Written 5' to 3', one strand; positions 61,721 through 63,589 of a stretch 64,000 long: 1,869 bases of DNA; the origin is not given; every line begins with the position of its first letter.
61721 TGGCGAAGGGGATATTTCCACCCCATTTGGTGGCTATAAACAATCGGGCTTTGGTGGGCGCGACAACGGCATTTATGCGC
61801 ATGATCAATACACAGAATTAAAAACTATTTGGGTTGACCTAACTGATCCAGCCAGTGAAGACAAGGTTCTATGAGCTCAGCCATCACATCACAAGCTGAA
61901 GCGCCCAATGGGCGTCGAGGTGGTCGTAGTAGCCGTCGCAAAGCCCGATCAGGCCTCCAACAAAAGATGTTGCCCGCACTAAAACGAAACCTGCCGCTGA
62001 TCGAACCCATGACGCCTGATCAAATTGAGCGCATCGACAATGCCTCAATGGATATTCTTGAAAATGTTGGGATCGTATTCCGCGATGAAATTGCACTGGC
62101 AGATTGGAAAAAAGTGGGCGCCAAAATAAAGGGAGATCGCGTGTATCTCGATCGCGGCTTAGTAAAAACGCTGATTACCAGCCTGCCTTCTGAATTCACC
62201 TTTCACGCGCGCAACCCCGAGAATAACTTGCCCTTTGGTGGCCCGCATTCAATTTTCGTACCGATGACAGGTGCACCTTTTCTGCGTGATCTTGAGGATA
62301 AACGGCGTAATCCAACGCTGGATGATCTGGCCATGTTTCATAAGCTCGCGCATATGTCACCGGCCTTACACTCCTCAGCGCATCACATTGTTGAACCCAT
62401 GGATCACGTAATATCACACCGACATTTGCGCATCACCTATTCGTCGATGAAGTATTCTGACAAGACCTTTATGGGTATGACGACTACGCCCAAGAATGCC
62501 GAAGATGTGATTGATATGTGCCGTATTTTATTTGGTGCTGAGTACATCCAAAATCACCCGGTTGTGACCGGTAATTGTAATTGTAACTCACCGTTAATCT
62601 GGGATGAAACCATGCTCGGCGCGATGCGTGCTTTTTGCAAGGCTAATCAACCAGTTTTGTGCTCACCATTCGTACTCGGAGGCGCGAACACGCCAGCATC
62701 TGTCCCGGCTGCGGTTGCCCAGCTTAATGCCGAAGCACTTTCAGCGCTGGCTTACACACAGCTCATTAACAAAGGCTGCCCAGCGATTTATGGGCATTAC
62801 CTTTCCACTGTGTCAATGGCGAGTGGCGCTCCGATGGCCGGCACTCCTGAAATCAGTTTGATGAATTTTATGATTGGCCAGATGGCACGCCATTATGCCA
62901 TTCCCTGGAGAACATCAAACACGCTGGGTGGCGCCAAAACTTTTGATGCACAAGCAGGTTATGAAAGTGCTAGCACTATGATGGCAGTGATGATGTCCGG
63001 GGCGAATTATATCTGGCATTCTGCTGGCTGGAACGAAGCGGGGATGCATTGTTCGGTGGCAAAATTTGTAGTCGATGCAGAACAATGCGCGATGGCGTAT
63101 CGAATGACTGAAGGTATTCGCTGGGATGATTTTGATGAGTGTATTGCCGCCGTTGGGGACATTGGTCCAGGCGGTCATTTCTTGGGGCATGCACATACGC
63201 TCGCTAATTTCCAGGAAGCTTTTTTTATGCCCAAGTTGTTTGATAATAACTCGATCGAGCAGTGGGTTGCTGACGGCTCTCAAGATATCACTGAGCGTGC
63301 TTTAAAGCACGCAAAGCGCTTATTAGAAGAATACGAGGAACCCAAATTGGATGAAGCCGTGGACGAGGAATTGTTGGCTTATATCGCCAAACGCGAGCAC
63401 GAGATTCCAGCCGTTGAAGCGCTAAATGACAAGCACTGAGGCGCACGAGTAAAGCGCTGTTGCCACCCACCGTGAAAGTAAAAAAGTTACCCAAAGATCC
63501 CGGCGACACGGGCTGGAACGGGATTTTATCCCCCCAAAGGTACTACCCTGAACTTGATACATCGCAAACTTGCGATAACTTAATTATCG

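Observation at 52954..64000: Non-pyrrolysine MttB-family methyltransferase embedded in a hydroxyproline-catabolism-like cluster with a Tat-exported binding protein ABC importer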

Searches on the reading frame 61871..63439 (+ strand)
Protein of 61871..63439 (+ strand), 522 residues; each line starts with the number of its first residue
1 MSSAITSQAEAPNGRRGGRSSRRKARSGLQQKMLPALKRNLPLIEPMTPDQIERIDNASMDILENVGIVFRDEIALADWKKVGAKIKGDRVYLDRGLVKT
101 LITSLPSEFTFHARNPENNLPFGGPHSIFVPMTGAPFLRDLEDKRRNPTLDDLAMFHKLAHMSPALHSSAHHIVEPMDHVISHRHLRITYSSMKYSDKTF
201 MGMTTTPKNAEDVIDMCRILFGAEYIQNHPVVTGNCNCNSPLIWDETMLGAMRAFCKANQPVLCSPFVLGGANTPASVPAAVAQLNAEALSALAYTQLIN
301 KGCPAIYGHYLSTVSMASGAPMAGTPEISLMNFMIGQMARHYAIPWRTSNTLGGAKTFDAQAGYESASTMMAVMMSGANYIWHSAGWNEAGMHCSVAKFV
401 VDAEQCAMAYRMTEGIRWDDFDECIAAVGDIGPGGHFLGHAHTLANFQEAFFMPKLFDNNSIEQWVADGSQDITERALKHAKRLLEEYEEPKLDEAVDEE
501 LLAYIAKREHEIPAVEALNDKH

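Call 6: search_protein_families(library=pfam, proteins=[window:61871-63439:+])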
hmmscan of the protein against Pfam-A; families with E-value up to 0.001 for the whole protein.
window:61871-63439:+ (522 aa): 1 family
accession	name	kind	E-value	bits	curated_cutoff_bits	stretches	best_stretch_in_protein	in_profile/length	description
PF06253.16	MTTB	-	1.4e-212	706.6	25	1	15-513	1-500/500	Trimethylamine methyltransferase (MTTB)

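Call 7: search_protein_families(library=ncbifam, proteins=[window:61871-63439:+])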
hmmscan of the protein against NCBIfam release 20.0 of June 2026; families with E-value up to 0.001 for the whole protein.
window:61871-63439:+ (522 aa): 1 family
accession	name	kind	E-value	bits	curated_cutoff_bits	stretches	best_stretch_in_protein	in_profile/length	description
TIGR02369.2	trimeth_pyl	equivalog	5.3e-84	282.4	525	1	46-508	5-468/469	[trimethylamine--corrinoid protein] Co-methyltransferase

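Call 8: find_encoding_contigs(protein=window:61871-63439:+, flank=10000, max_places=6)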
Protein window:61871-63439:+ (522 aa): no gene with exactly this product is on record in the collection.

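Call 9: find_homologous_proteins(query=window:61871-63439:+)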
Query window:61871-63439:+ (522 aa): 4724 proteins with E <= 0.001 among 8000 candidates; the best 120 are listed.
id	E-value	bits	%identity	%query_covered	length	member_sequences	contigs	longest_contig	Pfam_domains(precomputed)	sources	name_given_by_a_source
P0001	0.0e+0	1213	100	100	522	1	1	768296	PF06253.17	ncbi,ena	-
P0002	0.0e+0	1105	91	99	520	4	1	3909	PF06253.17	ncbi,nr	ncbi:MAG: trimethylamine methyltransferase family protein [Methylococcales bacterium]|nr:trimethylam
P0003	0.0e+0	1084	89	96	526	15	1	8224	PF06253.17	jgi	jgi:trimethylamine--corrinoid protein Co-methyltransferase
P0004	0.0e+0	1071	86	100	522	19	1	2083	PF06253.17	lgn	-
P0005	0.0e+0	1018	83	96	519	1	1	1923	PF06253.17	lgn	-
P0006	8.6e-297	1003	81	98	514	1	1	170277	PF06253.17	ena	-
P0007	1.4e-296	1002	81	96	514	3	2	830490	PF06253.17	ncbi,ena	ncbi:MAG: trimethylamine methyltransferase family protein [Rhizobiaceae bacterium]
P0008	3.5e-296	1001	81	98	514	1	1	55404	PF06253.17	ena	-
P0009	1.0e-295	999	81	96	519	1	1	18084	PF06253.17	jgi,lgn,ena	-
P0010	1.2e-293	992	79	99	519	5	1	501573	PF06253.17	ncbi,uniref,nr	ncbi:trimethylamine methyltransferase family protein [Pelagibius sp. Alg239-R121]|uniref:trimethylam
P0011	5.4e-293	990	80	96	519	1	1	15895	PF06253.17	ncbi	-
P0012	2.6e-290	981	80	98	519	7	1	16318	PF06253.17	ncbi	ncbi:MAG: trimethylamine methyltransferase family protein [Anderseniella sp.]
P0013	5.7e-290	980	79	99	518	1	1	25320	PF06253.17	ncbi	-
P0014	2.0e-289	979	80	98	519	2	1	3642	PF06253.17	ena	-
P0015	2.4e-289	978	78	99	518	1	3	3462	PF06253.17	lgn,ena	-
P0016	3.4e-289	978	78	99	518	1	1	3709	PF06253.17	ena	-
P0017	8.6e-289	976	78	99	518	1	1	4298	PF06253.17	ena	-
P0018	1.1e-288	976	79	99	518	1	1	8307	PF06253.17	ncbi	ncbi:MAG: trimethylamine methyltransferase family protein [Pseudomonadota bacterium]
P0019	1.2e-288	976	78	99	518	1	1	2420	PF06253.17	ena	-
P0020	2.1e-288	975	78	99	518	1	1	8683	PF06253.17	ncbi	ncbi:MAG: trimethylamine methyltransferase family protein [Pseudomonadota bacterium]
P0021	2.8e-288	975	79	98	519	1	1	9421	PF06253.17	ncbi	-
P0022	4.6e-288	974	81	95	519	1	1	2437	PF06253.17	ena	-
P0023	5.2e-288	974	78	99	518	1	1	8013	PF06253.17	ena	-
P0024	6.9e-288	973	81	95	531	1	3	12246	PF06253.17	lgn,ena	-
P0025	1.2e-287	973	79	98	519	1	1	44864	PF06253.17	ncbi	-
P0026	1.5e-287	972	79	95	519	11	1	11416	PF06253.17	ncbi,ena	-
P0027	3.5e-287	971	78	99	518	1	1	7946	PF06253.17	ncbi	-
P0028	4.7e-287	971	78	99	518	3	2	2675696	PF06253.17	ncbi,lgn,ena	-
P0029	5.0e-287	971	81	95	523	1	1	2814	PF06253.17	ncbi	ncbi:MAG: trimethylamine methyltransferase family protein [Hyphomicrobiaceae bacterium]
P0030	6.2e-287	970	79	98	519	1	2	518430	PF06253.17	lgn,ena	-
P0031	6.4e-287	970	78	99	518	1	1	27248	PF06253.17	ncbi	-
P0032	6.5e-287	970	80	98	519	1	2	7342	PF06253.17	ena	-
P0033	7.9e-287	970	79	99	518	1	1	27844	PF06253.17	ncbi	-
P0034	8.4e-287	970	80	97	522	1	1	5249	PF06253.17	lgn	-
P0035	9.4e-287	970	80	94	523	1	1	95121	PF06253.17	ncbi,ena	-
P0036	1.4e-286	969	78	98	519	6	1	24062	PF06253.17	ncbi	-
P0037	1.6e-286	969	81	95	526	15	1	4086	PF06253.17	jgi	jgi:trimethylamine--corrinoid protein Co-methyltransferase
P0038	1.8e-286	969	79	97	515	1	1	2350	PF06253.17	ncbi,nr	ncbi:MAG TPA: trimethylamine methyltransferase family protein [Thermohalobaculum sp.]|nr:trimethylam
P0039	1.8e-286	969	80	94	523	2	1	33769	PF06253.17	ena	-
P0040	2.3e-286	968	79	95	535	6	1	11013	PF06253.17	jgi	-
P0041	2.3e-286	968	79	95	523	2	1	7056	PF06253.17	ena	-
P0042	3.2e-286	968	80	95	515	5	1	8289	PF06253.17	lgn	-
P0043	3.5e-286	968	79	96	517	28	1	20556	PF06253.17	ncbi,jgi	ncbi:MAG: trimethylamine methyltransferase family protein [Cocleimonas sp.]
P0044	3.9e-286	968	78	98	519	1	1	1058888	PF06253.17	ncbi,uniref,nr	ncbi:trimethylamine methyltransferase family protein [Nitratireductor sp. XY-223]|uniref:trimethylam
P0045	1.1e-285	966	80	97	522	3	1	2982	PF06253.17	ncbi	ncbi:MAG: trimethylamine methyltransferase family protein [Pseudomonadota bacterium]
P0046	1.6e-285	966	79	95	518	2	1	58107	PF06253.17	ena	-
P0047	2.1e-285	965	80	94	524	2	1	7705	PF06253.17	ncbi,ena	-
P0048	2.1e-285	965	79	95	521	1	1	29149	PF06253.17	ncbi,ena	-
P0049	2.9e-285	965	80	95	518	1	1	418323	PF06253.17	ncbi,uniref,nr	ncbi:trimethylamine methyltransferase family protein [Oricola sp.]|uniref:trimethylamine methyltrans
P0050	3.5e-285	965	78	99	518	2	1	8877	PF06253.17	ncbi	-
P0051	3.8e-285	964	80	95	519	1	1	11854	PF06253.17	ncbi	ncbi:MAG: trimethylamine methyltransferase family protein [Rhizobiaceae bacterium]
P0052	5.1e-285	964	79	98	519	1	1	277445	PF06253.17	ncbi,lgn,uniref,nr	ncbi:trimethylamine methyltransferase family protein [Hoeflea poritis]|uniref:Methyltransferase n=1 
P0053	5.4e-285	964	79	95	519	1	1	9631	PF06253.17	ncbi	ncbi:MAG: trimethylamine methyltransferase family protein [Hyphomicrobiaceae bacterium]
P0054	6.3e-285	964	82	94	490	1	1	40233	PF06253.17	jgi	jgi:trimethylamine--corrinoid protein Co-methyltransferase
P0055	1.1e-284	963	78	99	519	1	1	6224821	PF06253.17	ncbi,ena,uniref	ncbi:trimethylamine methyltransferase family protein [Hoeflea sp.]|uniref:trimethylamine methyltrans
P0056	1.4e-284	963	79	95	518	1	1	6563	PF06253.17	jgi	jgi:trimethylamine--corrinoid protein Co-methyltransferase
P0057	1.4e-284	963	79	95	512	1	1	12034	PF06253.17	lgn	-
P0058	1.4e-284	963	79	95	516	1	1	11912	PF06253.17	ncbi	-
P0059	1.7e-284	962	79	95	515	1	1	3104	PF06253.17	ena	-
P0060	2.0e-284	962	80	96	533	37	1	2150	PF06253.17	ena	-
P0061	2.4e-284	962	78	98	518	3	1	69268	PF06253.17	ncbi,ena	-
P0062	2.8e-284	962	79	95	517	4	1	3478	PF06253.17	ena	-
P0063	3.0e-284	961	76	100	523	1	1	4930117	PF06253.17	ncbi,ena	-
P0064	4.1e-284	961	79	97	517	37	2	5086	PF06253.17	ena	-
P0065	4.2e-284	961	79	97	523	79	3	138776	PF06253.17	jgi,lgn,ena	-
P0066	4.5e-284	961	79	95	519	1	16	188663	PF06253.17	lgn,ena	-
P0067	5.0e-284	961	78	96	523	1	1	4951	PF06253.17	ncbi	ncbi:MAG: trimethylamine methyltransferase family protein [Pseudomonadota bacterium]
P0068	5.4e-284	961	80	94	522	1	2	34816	PF06253.17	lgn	-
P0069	5.5e-284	961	78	95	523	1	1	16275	PF06253.17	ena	-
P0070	5.9e-284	960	78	99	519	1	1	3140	PF06253.17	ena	-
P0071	7.4e-284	960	79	96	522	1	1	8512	PF06253.17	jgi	jgi:trimethylamine--corrinoid protein Co-methyltransferase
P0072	1.1e-283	960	78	95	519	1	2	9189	PF06253.17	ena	-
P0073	1.3e-283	959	79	95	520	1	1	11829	PF06253.17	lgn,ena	-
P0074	1.4e-283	959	77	100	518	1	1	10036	PF06253.17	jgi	jgi:trimethylamine--corrinoid protein Co-methyltransferase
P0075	1.8e-283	959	78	98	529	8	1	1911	PF06253.17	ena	-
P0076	3.7e-283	958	79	95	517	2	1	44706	PF06253.17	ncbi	ncbi:MAG: trimethylamine methyltransferase family protein [Pseudomonadota bacterium]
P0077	4.7e-283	957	78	96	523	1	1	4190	PF06253.17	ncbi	ncbi:MAG: trimethylamine methyltransferase family protein [Pseudomonadota bacterium]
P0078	5.1e-283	957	80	97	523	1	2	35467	PF06253.17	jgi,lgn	-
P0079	7.1e-283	957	79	95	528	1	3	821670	PF06253.17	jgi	-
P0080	7.7e-283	957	78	95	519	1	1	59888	PF06253.17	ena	-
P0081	7.9e-283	957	79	97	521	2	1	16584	PF06253.17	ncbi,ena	-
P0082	8.5e-283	957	77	100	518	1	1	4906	PF06253.17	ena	-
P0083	1.1e-282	956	78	95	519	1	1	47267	PF06253.17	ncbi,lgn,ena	-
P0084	1.1e-282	956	76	100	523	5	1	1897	PF06253.17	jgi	jgi:trimethylamine--corrinoid protein Co-methyltransferase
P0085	1.2e-282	956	80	95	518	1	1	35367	PF06253.17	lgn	-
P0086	1.2e-282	956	78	95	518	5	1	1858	PF06253.17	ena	-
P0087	1.3e-282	956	77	99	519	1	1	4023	PF06253.17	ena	-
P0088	1.7e-282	956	79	95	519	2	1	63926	PF06253.17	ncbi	-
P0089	3.8e-282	955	79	95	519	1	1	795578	PF06253.17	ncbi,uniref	ncbi:trimethylamine methyltransferase family protein [Pseudahrensia aquimaris]|uniref:Methyltransfer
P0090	3.9e-282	954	80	97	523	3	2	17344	PF06253.17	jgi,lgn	-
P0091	4.2e-282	954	79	94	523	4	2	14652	PF06253.17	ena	-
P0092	6.7e-282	954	76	100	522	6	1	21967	PF06253.17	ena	-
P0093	6.8e-282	954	77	100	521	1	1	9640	PF06253.17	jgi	jgi:trimethylamine--corrinoid protein Co-methyltransferase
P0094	1.1e-281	953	78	95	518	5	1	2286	PF06253.17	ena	-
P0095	1.3e-281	953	78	95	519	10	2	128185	PF06253.17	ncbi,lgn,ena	ncbi:MAG: trimethylamine methyltransferase family protein [Paracoccaceae bacterium]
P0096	1.4e-281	953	79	94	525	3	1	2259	PF06253.17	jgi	jgi:trimethylamine--corrinoid protein Co-methyltransferase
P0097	1.5e-281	953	79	97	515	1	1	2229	PF06253.17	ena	-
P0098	1.6e-281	952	76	99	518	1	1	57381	PF06253.17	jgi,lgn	jgi:trimethylamine---corrinoid protein Co-methyltransferase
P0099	2.0e-281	952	78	95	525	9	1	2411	PF06253.17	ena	-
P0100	2.5e-281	952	79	95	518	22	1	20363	PF06253.17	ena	-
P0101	2.7e-281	952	78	99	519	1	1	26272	PF06253.17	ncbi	ncbi:MAG: trimethylamine methyltransferase family protein [Pseudomonadota bacterium]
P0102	3.1e-281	952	78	95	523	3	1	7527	PF06253.17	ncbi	ncbi:MAG: trimethylamine methyltransferase family protein [Hyphomicrobiaceae bacterium]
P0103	3.1e-281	951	79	97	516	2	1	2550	PF06253.17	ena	-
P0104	3.1e-281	951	78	94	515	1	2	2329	PF06253.17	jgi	-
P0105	3.7e-281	951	77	98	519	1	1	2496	PF06253.17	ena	-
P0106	4.2e-281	951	80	94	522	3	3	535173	PF06253.17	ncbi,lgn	ncbi:MAG: trimethylamine methyltransferase family protein [Alphaproteobacteria bacterium]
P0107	4.6e-281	951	79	97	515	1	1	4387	PF06253.17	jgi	-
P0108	4.8e-281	951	78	95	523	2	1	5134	PF06253.17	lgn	-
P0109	5.0e-281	951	77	95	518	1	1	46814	PF06253.17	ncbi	ncbi:MAG: trimethylamine methyltransferase family protein [Pseudomonadota bacterium]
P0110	5.6e-281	951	78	99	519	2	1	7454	PF06253.17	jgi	-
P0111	5.8e-281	951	79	95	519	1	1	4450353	PF06253.17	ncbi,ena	-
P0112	6.9e-281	950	79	97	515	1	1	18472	PF06253.17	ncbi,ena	-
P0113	9.3e-281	950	78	99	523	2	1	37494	PF06253.17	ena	-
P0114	1.0e-280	950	78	95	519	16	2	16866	PF06253.17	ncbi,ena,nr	ncbi:MAG: trimethylamine methyltransferase family protein [Rhizobiaceae bacterium]|nr:trimethylamine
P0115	1.4e-280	949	79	94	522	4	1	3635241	PF06253.17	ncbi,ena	-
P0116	1.4e-280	949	78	95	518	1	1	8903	PF06253.17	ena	-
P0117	1.6e-280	949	78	95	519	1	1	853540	PF06253.17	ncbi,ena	-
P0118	1.6e-280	949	78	95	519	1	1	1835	PF06253.17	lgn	-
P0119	1.7e-280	949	77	99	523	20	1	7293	PF06253.17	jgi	-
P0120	2.0e-280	949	78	95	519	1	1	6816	PF06253.17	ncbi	ncbi:MAG: trimethylamine methyltransferase family protein [Pseudomonadota bacterium]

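Call 10: find_encoding_contigs(protein=P0001, flank=10000, max_places=3)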
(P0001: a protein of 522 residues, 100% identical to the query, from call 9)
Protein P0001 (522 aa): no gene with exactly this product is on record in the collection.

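Call 11: find_related_loci(query=window:61871-63439:+, collection=genome_contigs, flank=10000)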
Query window:61871-63439:+ (522 aa) in genome_contigs; peptide patterns used: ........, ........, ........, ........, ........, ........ (x = any residue, [..] = any of these).
599 stretches matched a pattern (row limit reached: there are more); 582 encode a relative of the query (tblastn E <= 1e-3); the best 80 are kept; 80 distinct loci.
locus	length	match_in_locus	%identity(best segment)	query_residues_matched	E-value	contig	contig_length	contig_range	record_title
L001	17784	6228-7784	80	5-522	0e+0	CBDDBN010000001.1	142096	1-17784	MAG: Denitrobaculum sp. isolate 4fddff2f-19d8-4516-84eb-570fa45f9fb9 genome assembly, contig: contig_1, whole genome sho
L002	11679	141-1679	78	10-522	0e+0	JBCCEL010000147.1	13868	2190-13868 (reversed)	MAG: Pseudomonadota bacterium isolate P01_B01_bin.106 k141_2954795_length_13868_cov_19.9237, whole genome shotgun sequen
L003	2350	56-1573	79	15-520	0e+0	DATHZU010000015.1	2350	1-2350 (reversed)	MAG TPA_asm: Thermohalobaculum sp. isolate SMAG_U16246 k141_51700, whole genome shotgun sequence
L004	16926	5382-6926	79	9-522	0e+0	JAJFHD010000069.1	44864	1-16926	MAG: Alphaproteobacteria bacterium isolate OFTM70 OFTM70_68, whole genome shotgun sequence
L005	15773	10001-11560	79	3-522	0e+0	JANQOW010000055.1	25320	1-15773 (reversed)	MAG: Hyphomicrobiales bacterium isolate IP29b_bin.146 k99_3026301, whole genome shotgun sequence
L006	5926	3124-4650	80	15-522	0e+0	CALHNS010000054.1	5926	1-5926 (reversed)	MAG: uncultured Granulosicoccaceae bacterium isolate R2_Bin_Bin_34_1 genome assembly, contig: c_000000621097, whole geno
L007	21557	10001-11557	78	5-522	0e+0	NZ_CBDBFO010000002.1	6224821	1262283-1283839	MAG: Hoeflea sp. isolate f0ddb2cc-3267-47f4-9c61-91efbe495f11 contig_2, whole genome shotgun sequence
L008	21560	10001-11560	78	1-519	0e+0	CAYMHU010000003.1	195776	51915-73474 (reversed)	MAG TPA_asm: uncultured Granulosicoccaceae bacterium isolate SRP268394_co1_92 genome assembly, contig: NODE_35_length_19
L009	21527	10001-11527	79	15-522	0e+0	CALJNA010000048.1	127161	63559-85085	MAG: uncultured Granulosicoccaceae bacterium isolate L2_Bin_Bin_33_1 genome assembly, contig: c_000001720947, whole geno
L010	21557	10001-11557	79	5-522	0e+0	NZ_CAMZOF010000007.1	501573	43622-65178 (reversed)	Pelagibius sp. Alg239-R121 NODE_7_length_501573_cov_67.4848, whole genome shotgun sequence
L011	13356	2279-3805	78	15-522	0e+0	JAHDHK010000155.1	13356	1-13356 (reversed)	MAG: Chromatiales bacterium isolate MAG-68 RZ_13277, whole genome shotgun sequence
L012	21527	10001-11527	78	15-522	0e+0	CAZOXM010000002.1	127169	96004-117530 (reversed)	MAG TPA_asm: uncultured Granulosicoccaceae bacterium isolate SRP268394_co1_155 genome assembly, contig: NODE_122_length_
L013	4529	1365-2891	78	15-522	0e+0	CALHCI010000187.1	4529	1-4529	MAG: uncultured Granulosicoccaceae bacterium isolate L1_Bin_Bin_159_1 genome assembly, contig: c_000001129023, whole gen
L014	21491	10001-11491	80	27-522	0e+0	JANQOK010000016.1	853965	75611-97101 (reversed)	MAG: Anderseniella sp. isolate IP29b_bin.131 k99_2599355, whole genome shotgun sequence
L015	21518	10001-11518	79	15-519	0e+0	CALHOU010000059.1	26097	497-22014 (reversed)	MAG: uncultured Granulosicoccaceae bacterium isolate R3_Bin_Bin_131_1 genome assembly, contig: c_000000453054, whole gen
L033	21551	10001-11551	78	5-521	0e+0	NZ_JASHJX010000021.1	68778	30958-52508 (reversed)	Nioella sp. MMSF_3534 NODE_21_length_68778_cov_24.295469, whole genome shotgun sequence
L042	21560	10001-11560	76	1-522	0e+0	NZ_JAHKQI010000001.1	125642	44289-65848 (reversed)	Lentibacter algarum strain B3M08 B3M08_B3M08_contig_8, whole genome shotgun sequence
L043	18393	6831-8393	76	2-522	0e+0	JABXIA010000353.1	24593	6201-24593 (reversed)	MAG: Rhodobacteraceae bacterium isolate HF-Dia18 c_000000038362, whole genome shotgun sequence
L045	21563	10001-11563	76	2-522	0e+0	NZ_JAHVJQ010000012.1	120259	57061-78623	Leisingera aquaemixtae strain DP2N28-1 DP2N28-1_ctg012, whole genome shotgun sequence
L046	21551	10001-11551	77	5-521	0e+0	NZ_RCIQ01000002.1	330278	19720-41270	Nioella ostreopsis strain Z7-4 scaffold2, whole genome shotgun sequence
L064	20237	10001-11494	79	26-522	0e+0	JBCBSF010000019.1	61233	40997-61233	MAG: Pseudomonadota bacterium isolate J06638_17 NODE_19_length_61233_cov_9.308408, whole genome shotgun sequence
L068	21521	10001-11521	77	16-522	0e+0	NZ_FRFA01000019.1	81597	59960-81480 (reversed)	Tateyamaria sp. Alg231-49 isolate Tateyamaria sp. Alg231_49, whole genome shotgun sequence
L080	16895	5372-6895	77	15-522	0e+0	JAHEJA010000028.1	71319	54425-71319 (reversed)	MAG: Rhodobacteraceae bacterium isolate Ww532 NODE_315_length_71319_cov_33.618332, whole genome shotgun sequence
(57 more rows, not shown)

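Call 20: find_encoding_contigs(protein=P0010, flank=10000, max_places=2)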
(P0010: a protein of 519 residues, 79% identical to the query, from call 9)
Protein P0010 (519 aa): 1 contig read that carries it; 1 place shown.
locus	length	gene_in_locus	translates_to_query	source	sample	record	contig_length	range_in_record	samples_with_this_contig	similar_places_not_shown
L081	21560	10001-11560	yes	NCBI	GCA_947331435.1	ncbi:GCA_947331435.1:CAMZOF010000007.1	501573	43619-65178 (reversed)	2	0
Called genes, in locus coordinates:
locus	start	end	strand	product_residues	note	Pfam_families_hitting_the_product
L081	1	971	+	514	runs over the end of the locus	PF06253:MTTB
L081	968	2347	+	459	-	PF03972:MmgE_PrpD_N, PF19305:MmgE_PrpD_C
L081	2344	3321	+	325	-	PF02826:2-Hacid_dh_C, PF01262:AlaDh_PNT_C (faint)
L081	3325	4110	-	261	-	PF00392:GntR, PF07729:FCD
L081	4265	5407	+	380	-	PF00005:ABC_tran, PF13304:AAA_21 (weak)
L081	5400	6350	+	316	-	PF00528:BPD_transp_1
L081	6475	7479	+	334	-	PF04069:OpuAC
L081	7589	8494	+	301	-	PF00701:DHDPS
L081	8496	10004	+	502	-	PF00171:Aldedh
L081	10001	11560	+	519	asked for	PF06253:MTTB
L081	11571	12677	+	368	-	PF02746:MR_MLE_N, PF13378:MR_MLE_C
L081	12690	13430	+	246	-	PF00106:adh_short, PF01370:Epimerase, PF08659:KR (faint), PF13561:adh_short_C2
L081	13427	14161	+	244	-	PF00106:adh_short, PF08659:KR, PF13561:adh_short_C2, PF23441:SDR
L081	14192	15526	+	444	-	PF01266:DAO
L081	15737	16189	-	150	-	-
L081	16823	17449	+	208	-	PF00702:Hydrolase, PF13419:HAD_2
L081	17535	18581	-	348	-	PF00989:PAS, PF08448:PAS_4 (weak), PF13426:PAS_9, PF08447:PAS_3 (weak), PF00072:Response_reg, PF08281:Sigma70_r4_2 (faint), PF00196:GerE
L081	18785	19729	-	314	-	-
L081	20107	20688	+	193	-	PF07705:CARDB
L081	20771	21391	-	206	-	-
